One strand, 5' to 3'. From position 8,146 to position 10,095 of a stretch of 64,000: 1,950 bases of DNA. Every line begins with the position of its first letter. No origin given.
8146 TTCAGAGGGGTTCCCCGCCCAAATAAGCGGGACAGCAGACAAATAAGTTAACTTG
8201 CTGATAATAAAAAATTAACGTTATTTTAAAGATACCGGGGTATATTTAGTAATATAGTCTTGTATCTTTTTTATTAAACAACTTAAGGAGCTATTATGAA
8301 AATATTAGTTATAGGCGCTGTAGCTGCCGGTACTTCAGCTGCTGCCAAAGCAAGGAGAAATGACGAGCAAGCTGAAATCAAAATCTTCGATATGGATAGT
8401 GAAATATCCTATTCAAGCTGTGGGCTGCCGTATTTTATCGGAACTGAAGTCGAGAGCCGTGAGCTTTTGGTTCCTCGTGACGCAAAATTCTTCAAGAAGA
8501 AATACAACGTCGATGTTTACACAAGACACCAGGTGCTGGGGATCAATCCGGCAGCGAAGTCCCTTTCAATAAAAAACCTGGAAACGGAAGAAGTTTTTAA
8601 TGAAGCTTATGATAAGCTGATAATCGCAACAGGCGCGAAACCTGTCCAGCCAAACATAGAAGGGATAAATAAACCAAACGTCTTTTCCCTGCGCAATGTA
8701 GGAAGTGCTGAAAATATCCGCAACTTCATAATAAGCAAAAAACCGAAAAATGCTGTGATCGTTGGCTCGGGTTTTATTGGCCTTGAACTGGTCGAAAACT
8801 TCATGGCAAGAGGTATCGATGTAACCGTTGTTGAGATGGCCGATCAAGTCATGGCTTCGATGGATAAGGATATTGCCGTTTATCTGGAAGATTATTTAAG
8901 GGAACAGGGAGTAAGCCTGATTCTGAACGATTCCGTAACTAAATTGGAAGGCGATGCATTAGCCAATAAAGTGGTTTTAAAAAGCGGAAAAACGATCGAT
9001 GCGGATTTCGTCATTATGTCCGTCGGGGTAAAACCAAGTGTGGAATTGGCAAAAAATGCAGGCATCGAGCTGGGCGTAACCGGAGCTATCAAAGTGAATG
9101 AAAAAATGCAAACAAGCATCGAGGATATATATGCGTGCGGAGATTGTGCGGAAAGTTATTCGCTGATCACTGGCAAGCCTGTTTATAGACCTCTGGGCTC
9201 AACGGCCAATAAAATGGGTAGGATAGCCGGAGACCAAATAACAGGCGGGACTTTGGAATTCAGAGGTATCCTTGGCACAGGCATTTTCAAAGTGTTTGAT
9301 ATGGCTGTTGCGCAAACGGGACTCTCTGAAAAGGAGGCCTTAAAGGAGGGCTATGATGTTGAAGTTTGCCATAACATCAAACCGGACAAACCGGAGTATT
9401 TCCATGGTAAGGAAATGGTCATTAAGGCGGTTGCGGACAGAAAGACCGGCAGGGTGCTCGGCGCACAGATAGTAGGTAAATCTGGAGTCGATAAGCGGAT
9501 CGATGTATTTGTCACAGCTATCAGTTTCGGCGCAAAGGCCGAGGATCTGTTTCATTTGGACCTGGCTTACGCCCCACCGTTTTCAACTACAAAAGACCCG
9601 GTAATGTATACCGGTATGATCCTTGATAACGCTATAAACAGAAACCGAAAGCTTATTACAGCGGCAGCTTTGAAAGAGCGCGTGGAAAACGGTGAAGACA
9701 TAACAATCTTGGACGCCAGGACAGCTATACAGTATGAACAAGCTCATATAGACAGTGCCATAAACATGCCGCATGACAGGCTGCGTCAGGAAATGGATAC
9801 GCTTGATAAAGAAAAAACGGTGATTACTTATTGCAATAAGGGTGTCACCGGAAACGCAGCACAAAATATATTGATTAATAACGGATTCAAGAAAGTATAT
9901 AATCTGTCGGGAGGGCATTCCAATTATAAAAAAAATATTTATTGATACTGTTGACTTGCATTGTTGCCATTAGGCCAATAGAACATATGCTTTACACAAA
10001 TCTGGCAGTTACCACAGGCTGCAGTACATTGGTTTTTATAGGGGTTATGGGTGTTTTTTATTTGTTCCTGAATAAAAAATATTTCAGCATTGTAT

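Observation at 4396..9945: Two tandem 'winged-helix repressor + CxC permease' modules ending in a CoADR-rhodanese fusion: an uncharacterised thiol-reactive island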

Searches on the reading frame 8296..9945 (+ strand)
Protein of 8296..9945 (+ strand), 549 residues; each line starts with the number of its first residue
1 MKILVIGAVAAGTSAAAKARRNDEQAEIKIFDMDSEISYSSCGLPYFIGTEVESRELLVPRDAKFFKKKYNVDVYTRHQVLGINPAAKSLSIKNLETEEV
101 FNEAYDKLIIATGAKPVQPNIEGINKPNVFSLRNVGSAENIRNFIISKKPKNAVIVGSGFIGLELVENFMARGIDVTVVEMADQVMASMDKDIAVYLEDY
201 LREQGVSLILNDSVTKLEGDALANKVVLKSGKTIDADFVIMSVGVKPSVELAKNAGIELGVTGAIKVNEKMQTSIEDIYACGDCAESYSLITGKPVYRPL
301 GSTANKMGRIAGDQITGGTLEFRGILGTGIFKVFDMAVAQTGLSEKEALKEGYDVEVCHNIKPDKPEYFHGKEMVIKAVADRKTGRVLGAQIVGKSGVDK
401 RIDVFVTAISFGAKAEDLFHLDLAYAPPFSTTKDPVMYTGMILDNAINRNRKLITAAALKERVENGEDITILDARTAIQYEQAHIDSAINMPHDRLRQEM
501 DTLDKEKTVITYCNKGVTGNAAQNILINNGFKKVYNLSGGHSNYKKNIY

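Call 3: search_protein_families(library=pfam, proteins=[window:8296-9945:+], max_evalue=0.01)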
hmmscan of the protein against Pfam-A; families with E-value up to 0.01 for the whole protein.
window:8296-9945:+ (549 aa): 13 families
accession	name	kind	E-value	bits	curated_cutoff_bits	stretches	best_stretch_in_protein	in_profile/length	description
PF07992.20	Pyr_redox_2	-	3e-68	230.8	26.1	1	1-290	1-283/291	Pyridine nucleotide-disulphide oxidoreductase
PF00070.33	Pyr_redox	-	7.4e-21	74.9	22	1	153-229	2-80/82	Pyridine nucleotide-disulphide oxidoreductase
PF00581.25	Rhodanese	-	6e-19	68.8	22.2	1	455-546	1-101/102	Rhodanese-like domain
PF02852.28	Pyr_redox_dim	-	4.8e-18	65.8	25.3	1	332-430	5-103/110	Pyridine nucleotide-disulphide oxidoreductase, dimerisation domain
PF13738.12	Pyr_redox_3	-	4.7e-12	46.2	30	1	68-282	92-305/305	Pyridine nucleotide-disulphide oxidoreductase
PF01266.30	DAO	-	3.5e-07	30.5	27.9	0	153-184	2-33/353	FAD dependent oxidoreductase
PF13450.12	NAD_binding_8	-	3.3e-06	27.7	21.9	0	155-185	1-31/68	NAD(P)-binding Rossmann-like domain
PF03486.20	HI0933_like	-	3.4e-06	27.1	50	0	158-248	75-167/244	HI0933-like protein Rossmann domain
PF13454.12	NAD_binding_9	-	3.3e-05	24.3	21.8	0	209-245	118-154/155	FAD-NAD(P)-binding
PF01262.27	AlaDh_PNT_C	-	0.00055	19.9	23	0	2-36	30-62/214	Alanine dehydrogenase/PNT, C-terminal domain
PF02737.24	3HCDH_N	-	0.00088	19.7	22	1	154-211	3-57/180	3-hydroxyacyl-CoA dehydrogenase, NAD binding domain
PF03721.20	UDPG_MGDP_dh_N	-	0.0037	17.3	27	1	153-203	3-53/187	UDP-glucose/GDP-mannose dehydrogenase family, NAD binding domain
PF21799.2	MurD-like_N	-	0.0073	17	27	0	151-184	1-34/88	Mur ligase MurD-like, N-terminal domain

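Call 4: search_protein_families(library=ncbifam, proteins=[window:8296-9945:+], max_evalue=0.01)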
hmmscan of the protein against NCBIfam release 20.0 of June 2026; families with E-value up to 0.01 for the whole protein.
window:8296-9945:+ (549 aa): 85 families (the best 25 are shown)
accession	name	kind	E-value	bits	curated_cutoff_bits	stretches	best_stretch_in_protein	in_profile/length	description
TIGR03385.1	CoA_CoA_reduc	equivalog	1.5e-144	482.1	578.8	1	2-437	1-436/439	CoA-disulfide reductase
NF007123.0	PRK09564.1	equivalog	1.2e-122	409.8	458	1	1-437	1-437/444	CoA-disulfide reductase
NF010037.0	PRK13512.1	equivalog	1.2e-98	330.9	394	1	1-437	2-431/438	CoA-disulfide reductase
NF046103.1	NOXase_Strep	equivalog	8.4e-80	268.9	600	1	2-431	1-429/442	H2O-forming NADH oxidase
NF045765.1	PhenlGlyoxDHPadH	equivalog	5.2e-57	193.6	475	1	2-342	4-336/416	NADH-dependent phenylglyoxylate dehydrogenase subunit epsilon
TIGR02374.1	nitri_red_nirB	equivalog_domain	8.4e-48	163.4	578.35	1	5-344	3-331/794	nitrite reductase large subunit NirB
NF003437.0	PRK04965.1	equivalog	1.9e-47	162.1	392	1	2-287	4-277/378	NADH:flavorubredoxin reductase NorW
TIGR01350.1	lipoamide_DH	equivalog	1.5e-46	159.1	408.8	1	67-420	99-435/461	dihydrolipoyl dehydrogenase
NF042949.2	3PPDioc_HcaD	equivalog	1.8e-44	152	450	1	2-288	3-279/386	3-phenylpropionate/cinnamic acid dioxygenase ferredoxin--NAD(+) reductase subunit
TIGR02053.1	MerA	equivalog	1.9e-43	149.2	454.45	1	84-421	108-435/465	mercury(II) reductase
NF004943.0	PRK06292.2-1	equivalog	1.1e-38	133.2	432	1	91-421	119-437/456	dihydrolipoyl dehydrogenase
NF041853.1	hythiocyan_redase_MerA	equivalog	3.6e-38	131.5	650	1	70-397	90-400/440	hypothiocyanous acid reductase MerA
NF003585.0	PRK05249.1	equivalog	2.1e-36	125.5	465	1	75-396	105-415/464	Si-specific NAD(P)(+) transhydrogenase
NF005884.0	PRK07846.1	equivalog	7.3e-35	120.5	501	1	67-418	101-429/454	mycothione reductase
NF007286.0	PRK09754.1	equivalog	3.1e-34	118.4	447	1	3-288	6-280/400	phenylpropionate dioxygenase ferredoxin reductase subunit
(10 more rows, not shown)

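Call 8: find_encoding_contigs(protein=window:8296-9945:+, flank=10000, max_places=10)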
Protein window:8296-9945:+ (549 aa): 1 contig read that carries it; 1 place shown.
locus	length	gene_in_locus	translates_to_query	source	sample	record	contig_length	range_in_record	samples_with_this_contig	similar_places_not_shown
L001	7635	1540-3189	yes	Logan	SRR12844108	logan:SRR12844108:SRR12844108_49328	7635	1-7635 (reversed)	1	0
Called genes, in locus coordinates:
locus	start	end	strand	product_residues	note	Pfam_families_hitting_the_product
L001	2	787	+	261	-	?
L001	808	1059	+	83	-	PF12797:Fer4_2 (weak), PF12837:Fer4_6 (weak), PF13237:Fer4_10 (weak), PF00037:Fer4 (weak), PF12838:Fer4_7 (weak), PF13187:Fer4_9 (weak)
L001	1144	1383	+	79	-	PF13192:Thioredoxin_3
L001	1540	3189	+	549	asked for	PF01266:DAO (faint), PF03486:HI0933_like (faint), PF07992:Pyr_redox_2, PF13450:NAD_binding_8 (faint), PF13738:Pyr_redox_3, PF00070:Pyr_redox, PF02852:Pyr_redox_dim, PF00581:Rhodanese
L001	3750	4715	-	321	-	PF01207:Dus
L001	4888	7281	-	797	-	PF00395:SLH (weak)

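Call 23: find_homologous_proteins(query=window:8296-9945:+, max_evalue=1e-30)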
Query window:8296-9945:+ (549 aa): 7732 proteins with E <= 1e-30 among 8000 candidates; the best 120 are listed.
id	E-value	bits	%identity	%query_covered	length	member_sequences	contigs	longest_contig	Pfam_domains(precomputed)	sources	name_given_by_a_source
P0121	0.0e+0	1206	100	100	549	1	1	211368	PF01266.31,PF13450.13,PF02852.29,PF07992.21,PF00070.34,PF00581.26,PF13738.13,PF03486.21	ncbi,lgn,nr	ncbi:MAG TPA: FAD-dependent oxidoreductase [Clostridia bacterium]|nr:FAD-dependent oxidoreductase [C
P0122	0.0e+0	1107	90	99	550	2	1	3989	PF01266.31,PF13450.13,PF02852.29,PF07992.21,PF00070.34,PF00581.26,PF13738.13,PF03486.21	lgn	-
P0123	0.0e+0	1093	88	100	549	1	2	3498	PF01266.31,PF13450.13,PF02852.29,PF07992.21,PF00070.34,PF00581.26,PF13738.13,PF03486.21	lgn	-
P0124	0.0e+0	1093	89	99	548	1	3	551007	PF01266.31,PF13450.13,PF02852.29,PF07992.21,PF00070.34,PF00581.26,PF13738.13,PF03486.21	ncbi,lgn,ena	-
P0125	0.0e+0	1092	88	100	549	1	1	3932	PF01266.31,PF13450.13,PF02852.29,PF07992.21,PF00070.34,PF00581.26,PF13738.13,PF03486.21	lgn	-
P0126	0.0e+0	1092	88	100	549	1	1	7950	PF01266.31,PF13450.13,PF02852.29,PF07992.21,PF00070.34,PF00581.26,PF13738.13,PF03486.21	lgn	-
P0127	0.0e+0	1088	89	100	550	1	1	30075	PF01266.31,PF13450.13,PF02852.29,PF07992.21,PF00070.34,PF00581.26,PF13738.13,PF03486.21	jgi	-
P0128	0.0e+0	1086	89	100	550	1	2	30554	PF01266.31,PF13450.13,PF02852.29,PF07992.21,PF00070.34,PF00581.26,PF13738.13,PF03486.21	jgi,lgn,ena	-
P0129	0.0e+0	1050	84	99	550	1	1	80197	PF01266.31,PF13450.13,PF02852.29,PF07992.21,PF00070.34,PF00581.26,PF13738.13,PF03486.21,PF13454.13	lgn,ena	-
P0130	0.0e+0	1024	82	99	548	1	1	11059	PF01266.31,PF13450.13,PF02852.29,PF07992.21,PF00070.34,PF00581.26,PF13738.13,PF03486.21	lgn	-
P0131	0.0e+0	1011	80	100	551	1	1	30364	PF01266.31,PF13450.13,PF02852.29,PF07992.21,PF00070.34,PF00581.26,PF13738.13,PF03486.21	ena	-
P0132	4.6e-287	971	77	100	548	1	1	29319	PF01266.31,PF13450.13,PF02852.29,PF07992.21,PF00070.34,PF00581.26,PF13738.13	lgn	-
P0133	2.0e-282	955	76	99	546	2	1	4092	PF01266.31,PF13450.13,PF02852.29,PF07992.21,PF00070.34,PF00581.26,PF13738.13,PF03486.21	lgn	-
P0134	2.3e-279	945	76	100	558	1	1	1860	PF13450.13,PF02852.29,PF07992.21,PF00070.34,PF00581.26,PF13738.13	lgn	-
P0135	1.1e-278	943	75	100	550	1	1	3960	PF01266.31,PF13434.13,PF13450.13,PF02852.29,PF07992.21,PF00070.34,PF00581.26,PF13738.13,PF03486.21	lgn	-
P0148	2.8e-269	912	73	100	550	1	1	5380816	PF01266.31,PF13450.13,PF02852.29,PF07992.21,PF00070.34,PF00581.26,PF13738.13,PF03486.21,PF13454.13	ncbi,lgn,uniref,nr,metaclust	ncbi:FAD-dependent oxidoreductase [Pelosinus fermentans]|uniref:CoA-disulfide reductase n=1 Tax=Pelo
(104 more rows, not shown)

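Call 24: find_encoding_contigs(protein=P0124, flank=7000, max_places=3)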
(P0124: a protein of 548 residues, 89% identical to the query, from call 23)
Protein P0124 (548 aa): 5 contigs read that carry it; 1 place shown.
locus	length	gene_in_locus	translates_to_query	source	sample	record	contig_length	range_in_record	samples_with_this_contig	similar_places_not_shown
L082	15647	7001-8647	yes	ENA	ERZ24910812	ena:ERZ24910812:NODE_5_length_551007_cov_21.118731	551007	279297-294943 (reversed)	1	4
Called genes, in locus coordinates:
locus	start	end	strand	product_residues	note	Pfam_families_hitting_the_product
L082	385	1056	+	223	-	PF00702:Hydrolase, PF12710:HAD (weak), PF13344:Hydrolase_6 (faint), PF13419:HAD_2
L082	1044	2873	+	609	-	PF13522:GATase_6, PF13537:GATase_7, PF01380:SIS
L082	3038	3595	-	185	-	-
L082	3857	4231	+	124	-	-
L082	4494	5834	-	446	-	PF02878:PGM_PMM_I, PF02879:PGM_PMM_II, PF02880:PGM_PMM_III, PF00408:PGM_PMM_IV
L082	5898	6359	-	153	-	PF00578:AhpC-TSA, PF08534:Redoxin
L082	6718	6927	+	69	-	-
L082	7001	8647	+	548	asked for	PF01266:DAO (faint), PF03486:HI0933_like (faint), PF07992:Pyr_redox_2, PF13450:NAD_binding_8 (faint), PF13738:Pyr_redox_3, PF00070:Pyr_redox, PF02852:Pyr_redox_dim, PF00581:Rhodanese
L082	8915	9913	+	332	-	PF11553:DUF3231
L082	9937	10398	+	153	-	-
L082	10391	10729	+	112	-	-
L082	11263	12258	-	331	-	PF01384:PHO4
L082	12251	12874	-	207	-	PF01865:PhoU_div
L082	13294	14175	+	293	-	PF00196:GerE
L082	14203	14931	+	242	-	PF13386:DsbD_2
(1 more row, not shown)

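Call 25: find_encoding_contigs(protein=P0129, flank=7000, max_places=2)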
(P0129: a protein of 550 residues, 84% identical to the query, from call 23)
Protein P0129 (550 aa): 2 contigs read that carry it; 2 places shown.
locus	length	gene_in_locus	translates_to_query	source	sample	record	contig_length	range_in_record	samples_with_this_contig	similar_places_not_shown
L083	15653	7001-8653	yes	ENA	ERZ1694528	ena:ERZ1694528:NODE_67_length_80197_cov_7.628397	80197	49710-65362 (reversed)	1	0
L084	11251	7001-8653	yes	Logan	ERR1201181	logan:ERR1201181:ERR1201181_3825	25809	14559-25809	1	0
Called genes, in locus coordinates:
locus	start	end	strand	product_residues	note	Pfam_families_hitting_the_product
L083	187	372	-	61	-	-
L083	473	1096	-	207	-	PF01209:Ubie_methyltran, PF13489:Methyltransf_23, PF13847:Methyltransf_31, PF08241:Methyltransf_11, PF08242:Methyltransf_12, PF13649:Methyltransf_25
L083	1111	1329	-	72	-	-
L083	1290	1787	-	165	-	PF13302:Acetyltransf_3, PF13420:Acetyltransf_4, PF00583:Acetyltransf_1, PF13673:Acetyltransf_10, PF13508:Acetyltransf_7, PF08445:FR47 (weak)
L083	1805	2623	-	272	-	PF01135:PCMT (weak), PF13489:Methyltransf_23, PF01209:Ubie_methyltran, PF06325:PrmA, PF13847:Methyltransf_31, PF08241:Methyltransf_11, PF08242:Methyltransf_12, PF13649:Methyltransf_25, +2 more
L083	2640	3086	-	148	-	PF22381:Staph_reg_Sar_Rot (weak), PF12802:MarR_2, PF01047:MarR, PF13463:HTH_27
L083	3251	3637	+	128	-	PF12840:HTH_20 (weak), PF01022:HTH_5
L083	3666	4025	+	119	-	PF06953:ArsD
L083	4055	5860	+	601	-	PF00142:Fer4_NifH (faint), PF00448:SRP54 (faint), PF01656:CbiA, PF02374:ArsA_ATPase, PF13614:AAA_31, PF02374:ArsA_ATPase, PF13614:AAA_31, PF01656:CbiA, +6 more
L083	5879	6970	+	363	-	PF01758:SBF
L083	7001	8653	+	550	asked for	PF01266:DAO (faint), PF03486:HI0933_like (faint), PF07992:Pyr_redox_2, PF13450:NAD_binding_8 (faint), PF13738:Pyr_redox_3, PF00070:Pyr_redox, PF02852:Pyr_redox_dim, PF00581:Rhodanese, +1 more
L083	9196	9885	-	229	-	-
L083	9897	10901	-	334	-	-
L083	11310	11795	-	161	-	-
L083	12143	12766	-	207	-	PF09346:SMI1_KNR4, PF14567:SUKH_5 (faint), PF14568:SUKH_6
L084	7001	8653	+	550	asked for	PF01266:DAO (faint), PF03486:HI0933_like (faint), PF07992:Pyr_redox_2, PF13450:NAD_binding_8 (faint), PF13738:Pyr_redox_3, PF00070:Pyr_redox, PF02852:Pyr_redox_dim, PF00581:Rhodanese, +1 more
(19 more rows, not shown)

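Call 26: find_encoding_contigs(protein=P0148, flank=7000, max_places=2)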
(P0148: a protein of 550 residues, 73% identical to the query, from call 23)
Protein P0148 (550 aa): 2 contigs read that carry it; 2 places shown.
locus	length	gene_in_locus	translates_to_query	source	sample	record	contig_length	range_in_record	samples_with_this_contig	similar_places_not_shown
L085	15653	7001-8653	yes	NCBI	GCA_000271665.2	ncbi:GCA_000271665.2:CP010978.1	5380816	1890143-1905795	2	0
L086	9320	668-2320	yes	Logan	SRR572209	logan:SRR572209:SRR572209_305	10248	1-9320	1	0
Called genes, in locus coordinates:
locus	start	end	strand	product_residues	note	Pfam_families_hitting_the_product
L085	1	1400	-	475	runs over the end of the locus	PF05598:DUF772, PF01609:DDE_Tnp_1, PF13751:DDE_Tnp_1_6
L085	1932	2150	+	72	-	-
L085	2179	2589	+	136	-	PF00582:Usp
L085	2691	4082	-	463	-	PF00916:Sulfate_transp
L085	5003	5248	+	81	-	-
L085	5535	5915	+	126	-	PF12840:HTH_20, PF01022:HTH_5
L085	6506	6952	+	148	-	PF01451:LMWPc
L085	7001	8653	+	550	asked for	PF01266:DAO (faint), PF03486:HI0933_like (faint), PF07992:Pyr_redox_2, PF13450:NAD_binding_8 (faint), PF13738:Pyr_redox_3, PF00070:Pyr_redox, PF02852:Pyr_redox_dim, PF00581:Rhodanese, +1 more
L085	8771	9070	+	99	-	PF01022:HTH_5, PF12840:HTH_20 (weak)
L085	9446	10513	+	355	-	PF13593:SBF_like (weak), PF01758:SBF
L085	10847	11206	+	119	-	PF01022:HTH_5, PF12840:HTH_20 (weak)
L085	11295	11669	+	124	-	PF06953:ArsD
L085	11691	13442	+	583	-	PF00142:Fer4_NifH (weak), PF01656:CbiA, PF02374:ArsA_ATPase, PF13614:AAA_31, PF13481:AAA_25 (weak), PF02374:ArsA_ATPase, PF13614:AAA_31, PF02374:ArsA_ATPase, +10 more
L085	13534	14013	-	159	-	PF07875:Coat_F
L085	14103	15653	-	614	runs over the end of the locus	PF13520:AA_permease_2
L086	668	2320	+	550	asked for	PF01266:DAO (faint), PF03486:HI0933_like (faint), PF07992:Pyr_redox_2, PF13450:NAD_binding_8 (faint), PF13738:Pyr_redox_3, PF00070:Pyr_redox, PF02852:Pyr_redox_dim, PF00581:Rhodanese, +1 more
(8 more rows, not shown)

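Call 37: find_related_loci(query=window:8296-9945:+, collection=metagenome_contigs, flank=6000)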
Query window:8296-9945:+ (549 aa) in metagenome_contigs; peptide patterns used: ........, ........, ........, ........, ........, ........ (x = any residue, [..] = any of these).
464 stretches matched a pattern; 182 encode a relative of the query (tblastn E <= 1e-3); the best 80 are kept; 79 distinct loci.
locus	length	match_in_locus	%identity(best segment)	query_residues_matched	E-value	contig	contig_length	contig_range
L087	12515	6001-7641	72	1-547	0e+0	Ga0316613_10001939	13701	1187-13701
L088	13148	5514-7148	70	1-545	0e+0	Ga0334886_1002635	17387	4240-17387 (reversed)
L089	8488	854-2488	67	1-545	0e+0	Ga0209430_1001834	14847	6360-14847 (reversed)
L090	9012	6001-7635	67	1-545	0e+0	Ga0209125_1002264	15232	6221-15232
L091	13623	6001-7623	69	1-541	0e+0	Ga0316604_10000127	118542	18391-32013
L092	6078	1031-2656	61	1-546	0e+0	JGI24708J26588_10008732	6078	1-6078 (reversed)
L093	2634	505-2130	63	1-546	0e+0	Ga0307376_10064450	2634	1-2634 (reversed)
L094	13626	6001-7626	62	1-546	0e+0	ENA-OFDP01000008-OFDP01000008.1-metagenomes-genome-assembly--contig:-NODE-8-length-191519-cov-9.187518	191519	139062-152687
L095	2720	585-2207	62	1-545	0e+0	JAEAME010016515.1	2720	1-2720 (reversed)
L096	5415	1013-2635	60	1-545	0e+0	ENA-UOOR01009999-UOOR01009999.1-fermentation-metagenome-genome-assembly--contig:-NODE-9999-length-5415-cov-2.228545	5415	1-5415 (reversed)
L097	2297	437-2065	62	1-547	0e+0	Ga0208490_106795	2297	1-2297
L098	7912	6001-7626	62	1-546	0e+0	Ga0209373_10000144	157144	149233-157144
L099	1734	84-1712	61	1-547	0e+0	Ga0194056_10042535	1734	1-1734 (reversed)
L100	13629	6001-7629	60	1-547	0e+0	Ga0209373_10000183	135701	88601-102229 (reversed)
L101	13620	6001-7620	59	2-547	0e+0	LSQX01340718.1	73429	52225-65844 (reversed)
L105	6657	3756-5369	60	3-544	0e+0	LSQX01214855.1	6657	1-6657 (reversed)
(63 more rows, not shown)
